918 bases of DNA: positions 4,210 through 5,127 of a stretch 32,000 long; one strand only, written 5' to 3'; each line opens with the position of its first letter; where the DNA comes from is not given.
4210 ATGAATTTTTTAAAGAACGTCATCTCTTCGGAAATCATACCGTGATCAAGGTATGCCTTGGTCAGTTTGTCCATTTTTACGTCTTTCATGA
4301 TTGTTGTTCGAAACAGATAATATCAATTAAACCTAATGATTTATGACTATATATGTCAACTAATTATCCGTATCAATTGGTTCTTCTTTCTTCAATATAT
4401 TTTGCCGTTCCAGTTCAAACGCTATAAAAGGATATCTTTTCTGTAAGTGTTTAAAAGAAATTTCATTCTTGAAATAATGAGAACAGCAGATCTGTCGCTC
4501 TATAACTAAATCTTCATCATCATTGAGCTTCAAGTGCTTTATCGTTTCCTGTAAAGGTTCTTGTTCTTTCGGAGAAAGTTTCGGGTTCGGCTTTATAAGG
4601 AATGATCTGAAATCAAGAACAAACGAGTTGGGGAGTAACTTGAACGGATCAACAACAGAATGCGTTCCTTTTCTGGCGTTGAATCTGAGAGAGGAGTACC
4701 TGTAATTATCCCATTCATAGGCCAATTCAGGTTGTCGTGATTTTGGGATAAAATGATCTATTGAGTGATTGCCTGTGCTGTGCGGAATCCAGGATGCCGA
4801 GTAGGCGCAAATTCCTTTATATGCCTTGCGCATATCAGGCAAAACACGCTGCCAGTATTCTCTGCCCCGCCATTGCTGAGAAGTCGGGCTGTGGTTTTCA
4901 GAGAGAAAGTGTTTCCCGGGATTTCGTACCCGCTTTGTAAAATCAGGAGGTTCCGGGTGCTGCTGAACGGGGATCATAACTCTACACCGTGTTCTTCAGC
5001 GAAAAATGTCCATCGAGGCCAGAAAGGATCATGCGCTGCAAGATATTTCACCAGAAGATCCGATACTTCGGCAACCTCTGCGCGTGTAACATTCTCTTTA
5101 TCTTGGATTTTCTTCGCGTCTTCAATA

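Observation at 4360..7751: Translationally coupled DNA methyltransferase + PtuA-like ABC ATPase + PtuB-like HNH nuclease: candidate methylation-gated Septu-like defence module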

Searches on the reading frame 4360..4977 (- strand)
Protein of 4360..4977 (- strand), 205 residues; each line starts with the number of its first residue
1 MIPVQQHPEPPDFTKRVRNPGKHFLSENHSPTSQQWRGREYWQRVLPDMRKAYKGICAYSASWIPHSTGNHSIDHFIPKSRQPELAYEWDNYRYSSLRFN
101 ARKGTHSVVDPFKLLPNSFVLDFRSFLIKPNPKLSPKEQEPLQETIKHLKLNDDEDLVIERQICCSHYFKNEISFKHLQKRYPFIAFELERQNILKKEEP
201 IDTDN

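Call 7: search_protein_families(library=pfam, proteins=[window:4360-4977:-], max_evalue=0.01)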
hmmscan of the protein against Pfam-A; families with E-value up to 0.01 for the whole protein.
window:4360-4977:- (205 aa): 0 families

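Call 8: search_protein_families(library=padloc, proteins=[window:4360-4977:-], max_evalue=0.01)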
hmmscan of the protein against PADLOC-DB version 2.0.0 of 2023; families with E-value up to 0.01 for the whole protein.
window:4360-4977:- (205 aa): 34 families (the best 25 are shown)
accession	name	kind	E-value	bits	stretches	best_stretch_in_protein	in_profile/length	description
PDLC00348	PtuB1|PtuB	-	1.1e-65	218.9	1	1-198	1-196/198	Unknown function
PDLC00324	PtuB1|PtuB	-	7.8e-15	53.2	1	20-169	8-166/209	Unknown function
PDLC00337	PtuB1|PtuB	-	5.7e-14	50.5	1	1-164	1-163/216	Unknown function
PDLC00342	PtuB1|PtuB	-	7.5e-14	49.7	1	1-170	1-160/247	Unknown function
PDLC00351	PtuB1|PtuB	-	4.8e-13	47.6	1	16-182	16-191/195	Unknown function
PDLC02924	HNH_I-A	-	1.7e-11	42.5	1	19-168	7-158/198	-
PDLC00340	PtuB1|PtuB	-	3.7e-11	41.1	2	12-106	29-113/268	Unknown function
PDLC00336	PtuB1|PtuB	-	7.1e-10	36.9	1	54-130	63-142/250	Unknown function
PDLC00358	PtuB1|PtuB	-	1.8e-09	35.6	1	48-183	39-183/215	Unknown function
PDLC00332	PtuB1|PtuB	-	1.9e-09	35.7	1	1-176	1-177/212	Unknown function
PDLC00353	PtuB1|PtuB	-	3.1e-08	31.7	1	43-164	39-164/196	Unknown function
PDLC00315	PtuB1|PtuB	-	1.1e-07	29.9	1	42-156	18-134/227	Unknown function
PDLC00326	PtuB1|PtuB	-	1.2e-07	29.9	1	43-163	35-161/197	Unknown function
PDLC00330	PtuB1|PtuB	-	1.4e-07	29.6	1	5-103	7-109/271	Unknown function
PDLC00334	PtuB1|PtuB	-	2e-07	29.1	1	34-162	22-162/222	Unknown function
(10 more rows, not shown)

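Call 9: search_protein_families(library=ncbifam, proteins=[window:4360-4977:-], max_evalue=0.01)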
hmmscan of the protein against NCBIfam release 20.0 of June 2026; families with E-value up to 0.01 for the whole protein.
window:4360-4977:- (205 aa): 2 families
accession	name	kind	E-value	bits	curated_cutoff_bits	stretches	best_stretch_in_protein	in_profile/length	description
NF041761.1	PtuB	equivalog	1.2e-10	41.6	150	2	22-91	10-82/218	retron Ec78 anti-phage system effector HNH endonuclease PtuB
TIGR02646.1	TIGR02646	subfamily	2.5e-09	37.4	52.15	1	44-101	14-69/144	retron system putative HNH endonuclease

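Call 27: search_protein_families(library=pfam, proteins=[window:4360-4977:-], max_evalue=10)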
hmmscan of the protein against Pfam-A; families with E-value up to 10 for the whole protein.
window:4360-4977:- (205 aa): 0 families

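Call 41: search_solved_structures(query=window:4360-4977:-, max_evalue=1, show_alignments=2)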
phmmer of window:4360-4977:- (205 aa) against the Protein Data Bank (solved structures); distinct sequences matched with E-value up to 1: 9.
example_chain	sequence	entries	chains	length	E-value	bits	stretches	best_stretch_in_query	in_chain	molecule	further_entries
22bv_F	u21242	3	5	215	0.037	17.1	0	44-96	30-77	TIGR02646 family protein | PtuB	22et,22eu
9l7p_H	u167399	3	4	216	0.08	16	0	44-96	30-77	TIGR02646 family protein | Retron I-A effector PtuB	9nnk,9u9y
9nnb_J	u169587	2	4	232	0.1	15.6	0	44-94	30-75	Retron I-A effector PtuB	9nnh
9kjx_F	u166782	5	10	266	0.16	15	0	44-96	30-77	TIGR02646 family protein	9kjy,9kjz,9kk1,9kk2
9vh1_F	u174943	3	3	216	0.22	14.5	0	45-96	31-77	Retron Ec78 putative HNH endonuclease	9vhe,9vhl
7mi0_A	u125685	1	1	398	0.29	14.1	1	113-179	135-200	Glycosyltransferase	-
6xyw_AG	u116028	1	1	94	0.36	13.8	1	72-137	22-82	At5g40080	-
9evs_1j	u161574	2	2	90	0.72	12.9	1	72-140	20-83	mL41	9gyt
22bu_F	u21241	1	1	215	0.85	12.6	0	110-177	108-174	TIGR02646 family protein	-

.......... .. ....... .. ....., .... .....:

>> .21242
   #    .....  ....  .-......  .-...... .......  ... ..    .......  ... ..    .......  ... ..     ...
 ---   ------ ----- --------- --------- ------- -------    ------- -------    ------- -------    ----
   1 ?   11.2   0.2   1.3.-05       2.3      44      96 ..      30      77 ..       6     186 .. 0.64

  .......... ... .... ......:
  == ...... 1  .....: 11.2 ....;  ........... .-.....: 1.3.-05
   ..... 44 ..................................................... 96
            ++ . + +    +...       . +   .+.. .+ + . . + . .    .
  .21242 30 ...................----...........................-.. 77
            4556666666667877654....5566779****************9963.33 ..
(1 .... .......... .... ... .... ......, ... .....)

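Call 71: list_cluster_members(proteins=[P0070, P0106, P0186, P0184, window:4360-4977:-])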
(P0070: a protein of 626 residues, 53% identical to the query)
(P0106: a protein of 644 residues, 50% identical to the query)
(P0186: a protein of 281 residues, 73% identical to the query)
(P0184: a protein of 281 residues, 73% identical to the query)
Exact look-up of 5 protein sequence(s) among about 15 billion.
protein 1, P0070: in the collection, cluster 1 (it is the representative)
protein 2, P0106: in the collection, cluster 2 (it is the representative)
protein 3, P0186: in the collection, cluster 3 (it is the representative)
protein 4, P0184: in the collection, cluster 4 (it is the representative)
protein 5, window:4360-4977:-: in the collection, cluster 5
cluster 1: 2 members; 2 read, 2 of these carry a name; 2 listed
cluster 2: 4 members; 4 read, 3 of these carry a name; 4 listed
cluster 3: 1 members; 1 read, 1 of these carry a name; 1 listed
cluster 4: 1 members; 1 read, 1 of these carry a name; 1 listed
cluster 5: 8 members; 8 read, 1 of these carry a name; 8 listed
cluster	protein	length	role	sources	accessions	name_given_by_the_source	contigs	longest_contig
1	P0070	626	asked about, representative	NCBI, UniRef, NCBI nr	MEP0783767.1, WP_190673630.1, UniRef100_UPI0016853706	ATP-binding protein [Coleofasciculus sp. FACHB-129] | AAA family ATPase n=1 Tax=Coleofasciculus sp. FACHB-129 TaxID=2692785 RepID=UPI0016853706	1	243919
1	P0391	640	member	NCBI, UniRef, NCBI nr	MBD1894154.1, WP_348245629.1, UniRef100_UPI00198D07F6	ATP-binding protein [Coleofasciculus sp. FACHB-129] | AAA family ATPase n=1 Tax=Trichocoleus sp. DQ-A1 TaxID=2933923 RepID=UPI00198D07F6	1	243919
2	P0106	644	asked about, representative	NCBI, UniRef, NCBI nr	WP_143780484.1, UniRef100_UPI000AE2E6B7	AAA family ATPase [Leptolyngbya sp. 'hensonii'] | AAA family ATPase n=1 Tax=Leptolyngbya sp. 'hensonii' TaxID=1922337 RepID=UPI000AE2E6B7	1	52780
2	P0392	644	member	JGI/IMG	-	hypothetical protein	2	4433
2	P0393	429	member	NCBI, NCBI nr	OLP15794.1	hypothetical protein BST81_24365 [Leptolyngbya sp. 'hensonii']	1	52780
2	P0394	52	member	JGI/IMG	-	-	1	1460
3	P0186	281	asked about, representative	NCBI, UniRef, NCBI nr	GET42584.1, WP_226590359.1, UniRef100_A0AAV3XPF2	DNA-methyltransferase [Microseira wollei] | Methyltransferase n=1 Tax=Microseira wollei NIES-4236 TaxID=2530354 RepID=A0AAV3XPF2_9CYAN | site-specific DNA-methyltransferase [Microseira wollei]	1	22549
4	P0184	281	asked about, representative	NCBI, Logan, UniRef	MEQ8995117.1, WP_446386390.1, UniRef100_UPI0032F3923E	MAG: site-specific DNA-methyltransferase [Coleofasciculus sp. B1-GNL1-01] | DNA-methyltransferase n=1 Tax=Coleofasciculus sp. B1-GNL1-01 TaxID=3068484 ...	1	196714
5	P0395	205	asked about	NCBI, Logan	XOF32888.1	MAG: hypothetical protein ACL93V_12830 [Candidatus Electrothrix sp. YB6]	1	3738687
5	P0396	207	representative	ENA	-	-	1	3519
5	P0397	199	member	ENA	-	-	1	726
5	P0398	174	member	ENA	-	-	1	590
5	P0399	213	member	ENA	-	-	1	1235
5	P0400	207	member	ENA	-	-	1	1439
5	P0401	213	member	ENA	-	-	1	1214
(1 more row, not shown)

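Call 72: find_homologous_proteins(query=window:4360-4977:-, max_evalue=1e-10)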
Query window:4360-4977:- (205 aa): 203 proteins with E <= 1e-10 among 220 candidates; the best 120 are listed.
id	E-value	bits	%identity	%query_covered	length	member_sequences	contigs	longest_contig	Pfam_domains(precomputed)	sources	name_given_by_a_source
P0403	1.5e-113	396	86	96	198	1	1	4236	-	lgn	-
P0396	8.9e-113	393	82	99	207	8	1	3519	-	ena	-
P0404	5.2e-103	361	78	97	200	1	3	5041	-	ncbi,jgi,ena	-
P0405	1.7e-99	350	74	95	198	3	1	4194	-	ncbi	-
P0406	2.7e-96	339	76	97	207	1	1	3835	-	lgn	-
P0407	1.0e-95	338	72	97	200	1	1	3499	-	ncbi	-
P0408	1.8e-88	314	68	99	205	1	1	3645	-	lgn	-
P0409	1.0e-87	311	68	95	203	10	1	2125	-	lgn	-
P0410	1.3e-87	311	71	96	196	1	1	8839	-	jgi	jgi:5-methylcytosine-specific restriction endonuclease McrA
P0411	2.0e-87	310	68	95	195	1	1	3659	-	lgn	-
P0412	4.2e-87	309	68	95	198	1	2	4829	-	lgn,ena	-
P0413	2.4e-86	307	70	96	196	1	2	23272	-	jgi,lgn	jgi:hypothetical protein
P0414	3.5e-86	306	68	96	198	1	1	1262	-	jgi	-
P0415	4.2e-86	306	69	95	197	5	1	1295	-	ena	-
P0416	6.5e-86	306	68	95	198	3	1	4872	-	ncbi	-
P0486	3.5e-68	248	54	96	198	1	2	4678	-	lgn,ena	-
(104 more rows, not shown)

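Call 82: predict_structure(alignment_id=A5)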
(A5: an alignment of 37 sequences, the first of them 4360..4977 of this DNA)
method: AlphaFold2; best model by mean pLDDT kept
length: 205 residues; sequences in the alignment: 37
mean_pLDDT: 91.5   pTM: 0.83
mean pLDDT of the five models: 91.5, 91.0, 89.4, 87.6, 83.4
residues with pLDDT >= 90: 175; 70-90: 20; 50-70: 4; < 50: 6
segments of 3 or more residues with pLDDT < 50: 200-205
pLDDT, mean of each block of 10 residues (from residue 1): 91 97 96 93 94 92 81 91 95 93 91 92 96 96 97 94 95 95 95 79 45
secondary structure, 60 per line:
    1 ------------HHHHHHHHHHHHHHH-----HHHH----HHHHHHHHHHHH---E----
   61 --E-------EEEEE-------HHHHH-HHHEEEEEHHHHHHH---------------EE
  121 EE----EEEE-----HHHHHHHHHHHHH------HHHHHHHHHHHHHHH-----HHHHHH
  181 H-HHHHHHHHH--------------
elements in order: H13-27 H33-36 H41-52 E71-75 H83-87 E92-96 H97-103 E119-122 E127-130 H136-148 H155-169 H175-181 H183-191

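Call 84: fold_search(model_id=the predicted structure, library=pdb)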
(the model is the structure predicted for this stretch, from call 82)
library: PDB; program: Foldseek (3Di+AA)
matches with E <= 10: 101; with E <= 0.001: 10
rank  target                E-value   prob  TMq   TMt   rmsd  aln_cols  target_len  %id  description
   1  9u9y_H                8.1e-07  1.00  0.60  0.60   7.9       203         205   18  Cryo-EM structure of retron Ec78 effector complex (released 2025-12-10)
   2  9nnh_K                3.3e-06  1.00  0.58  0.57   8.2       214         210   16  Cryo-EM structure of the Retron Ec78 complex, PtuA:PtuB:RT (4:2:2) (released 2025-10-08)
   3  9nnb_J                3.7e-06  1.00  0.63  0.61   5.8       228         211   16  Cryo-EM structure of the Retron Ec78 complex, PtuA:PtuB:RT (4:2:1) (released 2025-10-08)
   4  9n69_F                4.9e-06  1.00  0.57  0.52   8.6       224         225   17  Structure of the retron IA complex with HNH nuclease in the "down" orientation (released 2025-04-23)
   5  9e90_B                5.2e-06  1.00  0.65  0.53   5.2       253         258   17  Ec83 Retron PtuA/PtuB (2-1) complex bound to ATP (released 2025-07-02)
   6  9n6b_F                5.5e-06  1.00  0.57  0.53   8.6       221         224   17  Structure of the retron IA complex with HNH nuclease in the "up" orientation (released 2025-04-23)
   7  8eea_G                7.4e-06  1.00  0.61  0.55   5.6       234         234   18  Structure of E.coli Septu (PtuAB) complex (released 2023-12-27)
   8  9vhl_F                8.3e-06  1.00  0.57  0.57   8.0       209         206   17  cryoEM structure of retron-Eco7 complex (form II) (released 2026-01-07)
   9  9l7p_H                9.3e-06  1.00  0.58  0.55   8.6       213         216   17  Cryo-EM structure of retron Ec78 system complex (released 2025-12-10)
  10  9vh1_F                3.2e-05  1.00  0.60  0.59   7.7       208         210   17  cryoEM structure of ptuA-ptuB complex in Retron-Eco7 anti-phage system (released 2025-12-03)
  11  9mb6_A                3.7e-03  0.80  0.28  0.07  21.4       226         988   15  Cryo-EM structure of wild-type SaCas9-guide RNA-mismatched target DNA complex (released 2026-03-18)
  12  8zda_A                6.0e-03  0.72  0.28  0.07  21.2       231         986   15  Cryo-EM structure of eSaCas9_NNG-guide RNA-target DNA complex in a catalytically active state (released 2025-11-05)
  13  9ar4_A                8.0e-03  0.75  0.28  0.07  20.3       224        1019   17  CryoEM structure of ThermoCas9 in post-cleavage state bound with the DNA containing NNNNCCA PAM (released 2025-02-26)
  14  9e8z_E                1.1e-02  0.99  0.47  0.46   8.6       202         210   18  4-component structure of retron Ec83 (released 2025-07-02)
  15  7enh_A                1.4e-02  0.82  0.27  0.36  14.1       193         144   16  Crystal structure of cas and anti-cas protein complex (released 2022-04-20)
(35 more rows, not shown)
